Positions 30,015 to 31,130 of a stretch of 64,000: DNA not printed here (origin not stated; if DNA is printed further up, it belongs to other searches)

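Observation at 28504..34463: Complete cyclic-nucleotide signalling circuit in one translationally coupled operon: SH3 protein - M48 peptidase - CHASE2 cyclase - MBL-fold hydrolase - MscS channel with cNMP-binding domain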

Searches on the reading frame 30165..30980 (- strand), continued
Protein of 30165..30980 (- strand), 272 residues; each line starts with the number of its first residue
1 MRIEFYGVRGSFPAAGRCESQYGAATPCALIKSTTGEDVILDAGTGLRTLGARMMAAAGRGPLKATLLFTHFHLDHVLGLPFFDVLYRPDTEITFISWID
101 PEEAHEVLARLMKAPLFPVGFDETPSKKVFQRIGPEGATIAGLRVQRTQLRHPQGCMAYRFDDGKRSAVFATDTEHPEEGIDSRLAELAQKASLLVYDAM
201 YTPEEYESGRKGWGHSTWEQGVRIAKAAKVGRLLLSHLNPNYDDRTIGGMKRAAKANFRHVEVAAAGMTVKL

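Call 51: search_protein_families(library=pfam, proteins=[L035:6185-8983:+, L047:6158-8983:+, L062:6125-8983:+, L043:6155-8938:+, L058:1014-3830:+, L038:6645-8969:+, L056:6170-8983:+, L078:3-2177:+], max_evalue=0.01)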
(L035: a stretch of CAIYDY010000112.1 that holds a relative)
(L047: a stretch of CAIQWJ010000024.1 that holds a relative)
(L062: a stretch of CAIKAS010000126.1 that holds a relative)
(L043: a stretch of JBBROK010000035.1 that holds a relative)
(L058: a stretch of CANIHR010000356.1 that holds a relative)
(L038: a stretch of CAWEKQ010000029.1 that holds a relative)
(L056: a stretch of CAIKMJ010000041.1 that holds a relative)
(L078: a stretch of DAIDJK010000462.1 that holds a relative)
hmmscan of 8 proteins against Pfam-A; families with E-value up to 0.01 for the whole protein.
L035:6185-8983:+ (933 aa): 19 families
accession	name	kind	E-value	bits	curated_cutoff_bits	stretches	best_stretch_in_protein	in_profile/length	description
PF07719.23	TPR_2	-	8.6e-27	91.4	27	3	649-681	1-33/34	Tetratricopeptide repeat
PF13181.12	TPR_8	-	5.1e-24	82.8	25.7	1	721-748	5-32/34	Tetratricopeptide repeat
PF13428.12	TPR_14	-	2.4e-22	77.6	23.5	3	754-793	4-43/44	Tetratricopeptide repeat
PF13432.12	TPR_16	-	1.9e-21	76.6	32.7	4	688-750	2-64/65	Tetratricopeptide repeat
PF14559.12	TPR_19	-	5.6e-21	75.1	25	3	628-683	4-59/68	Tetratricopeptide repeat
PF13424.12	TPR_12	-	1.8e-20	73.3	30.1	2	721-779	7-73/77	Tetratricopeptide repeat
PF00515.34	TPR_1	-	1.9e-20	72.2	27.8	2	649-681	1-33/34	Tetratricopeptide repeat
PF13431.12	TPR_17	-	4.3e-20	70.7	24.4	1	637-669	1-33/34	Tetratricopeptide repeat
PF24575.1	TPR_Slam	-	3e-17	63.4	35.2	2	828-876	55-103/104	Surface lipoprotein assembly modifier, N-terminal TPR repeats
PF13176.12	TPR_7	-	1.1e-16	59.8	27.9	2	686-713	2-31/36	Tetratricopeptide repeat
PF13414.12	TPR_11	-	9.2e-16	57.7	26.8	1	691-729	2-40/42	TPR repeat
PF13174.12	TPR_6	-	6.4e-12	45.7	26.3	0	688-710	5-27/33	Tetratricopeptide repeat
PF13374.12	TPR_10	-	8.6e-12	45.1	27.5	0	754-779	5-30/42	Tetratricopeptide repeat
PF00656.27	Peptidase_C14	-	1.3e-10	41.8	21.4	1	233-467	3-221/233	Caspase domain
PF07721.20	TPR_4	-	3.1e-08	33.9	27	0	822-844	3-25/26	Tetratricopeptide repeat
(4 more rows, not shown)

L047:6158-8983:+ (942 aa): 18 families
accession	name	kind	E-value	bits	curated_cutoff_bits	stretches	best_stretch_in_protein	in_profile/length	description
PF13431.12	TPR_17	-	1.5e-15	56.5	24.4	1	646-678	1-33/34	Tetratricopeptide repeat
PF13424.12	TPR_12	-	1.6e-15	57.5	30.1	2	696-757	7-76/77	Tetratricopeptide repeat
PF14559.12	TPR_19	-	1.1e-14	54.9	25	3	638-691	5-58/68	Tetratricopeptide repeat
PF00656.27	Peptidase_C14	-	3.8e-12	46.8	21.4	1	246-475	3-221/233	Caspase domain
PF24575.1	TPR_Slam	-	2.6e-11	44.3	35.2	2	765-810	52-97/104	Surface lipoprotein assembly modifier, N-terminal TPR repeats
PF07719.23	TPR_2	-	7e-11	41.8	27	2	730-758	5-33/34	Tetratricopeptide repeat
PF13432.12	TPR_16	-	3e-10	40.8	32.7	1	639-690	12-63/65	Tetratricopeptide repeat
PF00515.34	TPR_1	-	6.4e-09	35.7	27.8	1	732-757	7-32/34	Tetratricopeptide repeat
PF13181.12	TPR_8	-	3.4e-08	33.4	25.7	0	730-755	5-30/34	Tetratricopeptide repeat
PF13414.12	TPR_11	-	5.3e-08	32.9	26.8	0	772-805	6-39/42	TPR repeat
PF13428.12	TPR_14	-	2.4e-07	31.2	23.5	0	764-802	5-43/44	Tetratricopeptide repeat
PF23914.1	TPR_CcmH_CycH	-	1.9e-06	28.2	42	1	732-825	56-151/158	Cytochrome c-type biogenesis protein H TPR domain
PF13176.12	TPR_7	-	2.5e-05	24.4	27.9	0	730-761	3-34/36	Tetratricopeptide repeat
PF10373.15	EST1_DNA_bind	-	2.8e-05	24.3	22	1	745-808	1-64/282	Est1 DNA/RNA binding domain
PF25063.1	ARM_TT21_C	-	0.00017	22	35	0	638-726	109-198/209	Tetratricopeptide repeat protein 21 C-terminal ARM domain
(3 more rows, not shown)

L062:6125-8983:+ (953 aa): 18 families
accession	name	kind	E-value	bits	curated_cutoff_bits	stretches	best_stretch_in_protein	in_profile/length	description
PF07719.23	TPR_2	-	2.3e-15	55.8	27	1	666-698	1-33/34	Tetratricopeptide repeat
PF00656.27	Peptidase_C14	-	3.4e-14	53.5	21.4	1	254-484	3-222/233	Caspase domain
PF14559.12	TPR_19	-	4.8e-14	52.9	25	3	852-911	3-62/68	Tetratricopeptide repeat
PF00515.34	TPR_1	-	1.9e-11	43.7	27.8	1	666-698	1-33/34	Tetratricopeptide repeat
PF24575.1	TPR_Slam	-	3.2e-11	44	35.2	1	847-896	54-103/104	Surface lipoprotein assembly modifier, N-terminal TPR repeats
PF13432.12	TPR_16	-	3.3e-11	43.9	32.7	2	639-697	4-62/65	Tetratricopeptide repeat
PF13424.12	TPR_12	-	9e-11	42.3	30.1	2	738-796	7-73/77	Tetratricopeptide repeat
PF13181.12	TPR_8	-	4.1e-10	39.4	25.7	0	739-763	6-30/34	Tetratricopeptide repeat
PF13431.12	TPR_17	-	1.7e-09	37.7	24.4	1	654-686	1-33/34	Tetratricopeptide repeat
PF13176.12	TPR_7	-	2.6e-09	36.9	27.9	0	668-694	1-29/36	Tetratricopeptide repeat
PF09976.15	TPR_21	-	1e-08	35.6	25.5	1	841-951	77-188/193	Tetratricopeptide repeat-like domain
PF23914.1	TPR_CcmH_CycH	-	2.2e-08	34.6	42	1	645-693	100-148/158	Cytochrome c-type biogenesis protein H TPR domain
PF25063.1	ARM_TT21_C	-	2.1e-07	31.5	35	1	814-942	29-163/209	Tetratricopeptide repeat protein 21 C-terminal ARM domain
PF13428.12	TPR_14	-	2.7e-07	31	23.5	1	875-916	2-43/44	Tetratricopeptide repeat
PF22860.2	DUF7017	-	0.00056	20.3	27.5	0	880-952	7-78/141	Domain of unknown function (DUF7017)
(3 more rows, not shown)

L043:6155-8938:+ (928 aa): 18 families
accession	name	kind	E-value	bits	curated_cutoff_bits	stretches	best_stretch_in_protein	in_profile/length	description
PF13181.12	TPR_8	-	7.2e-24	82.3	25.7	1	716-744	5-33/34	Tetratricopeptide repeat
PF07719.23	TPR_2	-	3.4e-22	77.1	27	3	682-711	5-34/34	Tetratricopeptide repeat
PF13432.12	TPR_16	-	6.3e-20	71.7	32.7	5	716-778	1-63/65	Tetratricopeptide repeat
PF14559.12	TPR_19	-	8.4e-18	64.9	25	5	825-884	1-60/68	Tetratricopeptide repeat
PF13431.12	TPR_17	-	9.9e-17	60.2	24.4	1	632-664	1-33/34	Tetratricopeptide repeat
PF13428.12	TPR_14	-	3.8e-16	58.4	23.5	2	850-892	2-44/44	Tetratricopeptide repeat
PF13414.12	TPR_11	-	6e-15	55.1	26.8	2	687-724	3-40/42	TPR repeat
PF24575.1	TPR_Slam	-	7.9e-15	55.6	35.2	3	752-790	53-91/104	Surface lipoprotein assembly modifier, N-terminal TPR repeats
PF00515.34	TPR_1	-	1.3e-13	50.6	27.8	1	716-744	5-33/34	Tetratricopeptide repeat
PF13176.12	TPR_7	-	2.4e-11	43.2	27.9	0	682-710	3-31/36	Tetratricopeptide repeat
PF13424.12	TPR_12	-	4.1e-10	40.1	30.1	1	716-774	7-73/77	Tetratricopeptide repeat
PF23914.1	TPR_CcmH_CycH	-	6.4e-07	29.8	42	0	872-916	39-83/158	Cytochrome c-type biogenesis protein H TPR domain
PF13371.12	TPR_9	-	3.5e-05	24.2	35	0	673-710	24-61/73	Tetratricopeptide repeat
PF10373.15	EST1_DNA_bind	-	8.8e-05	22.6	22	1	732-801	2-71/282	Est1 DNA/RNA binding domain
PF25063.1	ARM_TT21_C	-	0.00035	20.9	35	1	774-916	11-162/209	Tetratricopeptide repeat protein 21 C-terminal ARM domain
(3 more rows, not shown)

L058:1014-3830:+ (939 aa): 18 families
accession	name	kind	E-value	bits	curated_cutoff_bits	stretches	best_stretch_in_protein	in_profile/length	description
PF07719.23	TPR_2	-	9e-23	78.9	27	3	727-755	5-33/34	Tetratricopeptide repeat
PF13431.12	TPR_17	-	7.8e-21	73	24.4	1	746-777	2-33/34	Tetratricopeptide repeat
PF13414.12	TPR_11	-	5.1e-20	71.3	26.8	1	697-735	2-40/42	TPR repeat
PF13181.12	TPR_8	-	2.5e-19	68.1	25.7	2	727-755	5-33/34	Tetratricopeptide repeat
PF13432.12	TPR_16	-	2.2e-15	57.2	32.7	1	694-757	2-65/65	Tetratricopeptide repeat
PF14559.12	TPR_19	-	3.8e-15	56.4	25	2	700-763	2-65/68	Tetratricopeptide repeat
PF13176.12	TPR_7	-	6.6e-15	54.3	27.9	2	727-757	3-33/36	Tetratricopeptide repeat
PF13428.12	TPR_14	-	1.8e-14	53.2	23.5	0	729-765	7-43/44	Tetratricopeptide repeat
PF00656.27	Peptidase_C14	-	5.8e-14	52.8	21.4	1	243-472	3-221/233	Caspase domain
PF00515.34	TPR_1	-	8.7e-14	51.1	27.8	1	727-755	5-33/34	Tetratricopeptide repeat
PF24575.1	TPR_Slam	-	2.3e-12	47.7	35.2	1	832-882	53-103/104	Surface lipoprotein assembly modifier, N-terminal TPR repeats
PF13424.12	TPR_12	-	1.3e-10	41.7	30.1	3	727-785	7-73/77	Tetratricopeptide repeat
PF13174.12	TPR_6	-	5.1e-07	30.4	26.3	0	727-756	4-33/33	Tetratricopeptide repeat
PF13374.12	TPR_10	-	1.7e-06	28.3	27.5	0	692-718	5-31/42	Tetratricopeptide repeat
PF13371.12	TPR_9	-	2.6e-06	27.8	35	0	683-721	23-61/73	Tetratricopeptide repeat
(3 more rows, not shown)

L038:6645-8969:+ (775 aa): 21 families
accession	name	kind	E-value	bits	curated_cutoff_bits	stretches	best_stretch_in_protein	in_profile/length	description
PF07719.23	TPR_2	-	1.9e-21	74.8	27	2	532-562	4-34/34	Tetratricopeptide repeat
PF13414.12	TPR_11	-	4.9e-19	68.2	26.8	2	537-576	2-41/42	TPR repeat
PF00515.34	TPR_1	-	4e-18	64.8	27.8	1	532-562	4-34/34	Tetratricopeptide repeat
PF13431.12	TPR_17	-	3.6e-17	61.6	24.4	1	483-515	1-33/34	Tetratricopeptide repeat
PF13181.12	TPR_8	-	1.5e-15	56.4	25.7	1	532-561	4-33/34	Tetratricopeptide repeat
PF13176.12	TPR_7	-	1.7e-15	56.2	27.9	1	532-561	2-31/36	Tetratricopeptide repeat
PF13424.12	TPR_12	-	2.2e-15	57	30.1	2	567-625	7-73/77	Tetratricopeptide repeat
PF13432.12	TPR_16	-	4.5e-14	53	32.7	2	470-527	6-63/65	Tetratricopeptide repeat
PF14559.12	TPR_19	-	1.3e-13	51.5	25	2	540-599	2-61/68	Tetratricopeptide repeat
PF13428.12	TPR_14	-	7.1e-13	48.3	23.5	1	600-638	4-42/44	Tetratricopeptide repeat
PF24575.1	TPR_Slam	-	2.7e-11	44.3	35.2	0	602-641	52-91/104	Surface lipoprotein assembly modifier, N-terminal TPR repeats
PF00656.27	Peptidase_C14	-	8.2e-09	35.9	21.4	1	84-313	3-221/233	Caspase domain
PF13374.12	TPR_10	-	2e-08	34.4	27.5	0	568-592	7-31/42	Tetratricopeptide repeat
PF13371.12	TPR_9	-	1.4e-06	28.6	35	0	502-561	2-61/73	Tetratricopeptide repeat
PF14561.12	TPR_20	-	0.00017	22.3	25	1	648-699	4-55/90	Tetratricopeptide repeat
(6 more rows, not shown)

L056:6170-8983:+ (938 aa): 21 families
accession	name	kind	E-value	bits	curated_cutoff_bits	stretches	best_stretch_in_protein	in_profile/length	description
PF07719.23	TPR_2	-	3.5e-29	98.9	27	2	654-686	1-33/34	Tetratricopeptide repeat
PF00515.34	TPR_1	-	6.2e-23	80.1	27.8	1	654-686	1-33/34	Tetratricopeptide repeat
PF13432.12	TPR_16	-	3.1e-20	72.7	32.7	3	831-893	3-65/65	Tetratricopeptide repeat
PF13414.12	TPR_11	-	7.8e-20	70.7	26.8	2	697-734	3-40/42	TPR repeat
PF13431.12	TPR_17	-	1.6e-19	68.9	24.4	0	642-674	1-33/34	Tetratricopeptide repeat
PF13181.12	TPR_8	-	9.9e-19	66.3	25.7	0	691-720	4-33/34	Tetratricopeptide repeat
PF13428.12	TPR_14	-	5.4e-18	64.1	23.5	1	860-901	2-43/44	Tetratricopeptide repeat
PF14559.12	TPR_19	-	1.7e-17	63.9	25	2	836-896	2-61/68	Tetratricopeptide repeat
PF13176.12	TPR_7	-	2e-15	56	27.9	0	726-749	3-26/36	Tetratricopeptide repeat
PF13424.12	TPR_12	-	3.3e-15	56.5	30.1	1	639-684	29-75/77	Tetratricopeptide repeat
PF24575.1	TPR_Slam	-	1.7e-13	51.3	35.2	1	837-880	59-102/104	Surface lipoprotein assembly modifier, N-terminal TPR repeats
PF00656.27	Peptidase_C14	-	1.1e-12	48.6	21.4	1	243-472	3-221/233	Caspase domain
PF23914.1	TPR_CcmH_CycH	-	1.3e-12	48.3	42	2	728-819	56-149/158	Cytochrome c-type biogenesis protein H TPR domain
PF13174.12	TPR_6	-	2.3e-09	37.7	26.3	0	660-686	6-32/33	Tetratricopeptide repeat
PF13371.12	TPR_9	-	1.4e-08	35.1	35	0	633-685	8-60/73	Tetratricopeptide repeat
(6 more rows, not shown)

L078:3-2177:+ (725 aa): 24 families
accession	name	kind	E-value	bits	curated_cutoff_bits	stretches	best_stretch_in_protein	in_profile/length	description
PF07719.23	TPR_2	-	1.1e-23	81.8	27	3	480-510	4-34/34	Tetratricopeptide repeat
PF13414.12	TPR_11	-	2.6e-22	78.7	26.8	1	485-524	2-41/42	TPR repeat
PF13432.12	TPR_16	-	6.7e-22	78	32.7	5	651-707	2-58/65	Tetratricopeptide repeat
PF00515.34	TPR_1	-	1.1e-18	66.7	27.8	2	480-510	4-34/34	Tetratricopeptide repeat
PF13431.12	TPR_17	-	2.5e-18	65.2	24.4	0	431-463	1-33/34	Tetratricopeptide repeat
PF13181.12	TPR_8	-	5.1e-18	64.1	25.7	2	480-509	4-33/34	Tetratricopeptide repeat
PF13424.12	TPR_12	-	5.5e-18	65.4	30.1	2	515-573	7-73/77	Tetratricopeptide repeat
PF13428.12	TPR_14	-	1.1e-17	63.2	23.5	1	647-688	2-43/44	Tetratricopeptide repeat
PF14559.12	TPR_19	-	4.1e-16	59.5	25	4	622-683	1-62/68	Tetratricopeptide repeat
PF24575.1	TPR_Slam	-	5.5e-12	46.5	35.2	1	620-668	55-103/104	Surface lipoprotein assembly modifier, N-terminal TPR repeats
PF13176.12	TPR_7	-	9.6e-11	41.3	27.9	1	480-508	2-30/36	Tetratricopeptide repeat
PF13374.12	TPR_10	-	3.1e-09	37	27.5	0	516-540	7-31/42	Tetratricopeptide repeat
PF23914.1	TPR_CcmH_CycH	-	2.9e-07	30.9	42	0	602-712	40-153/158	Cytochrome c-type biogenesis protein H TPR domain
PF13174.12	TPR_6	-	6.9e-07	29.9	26.3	0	482-505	5-28/33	Tetratricopeptide repeat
PF09976.15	TPR_21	-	2.7e-06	27.7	25.5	1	614-723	78-188/193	Tetratricopeptide repeat-like domain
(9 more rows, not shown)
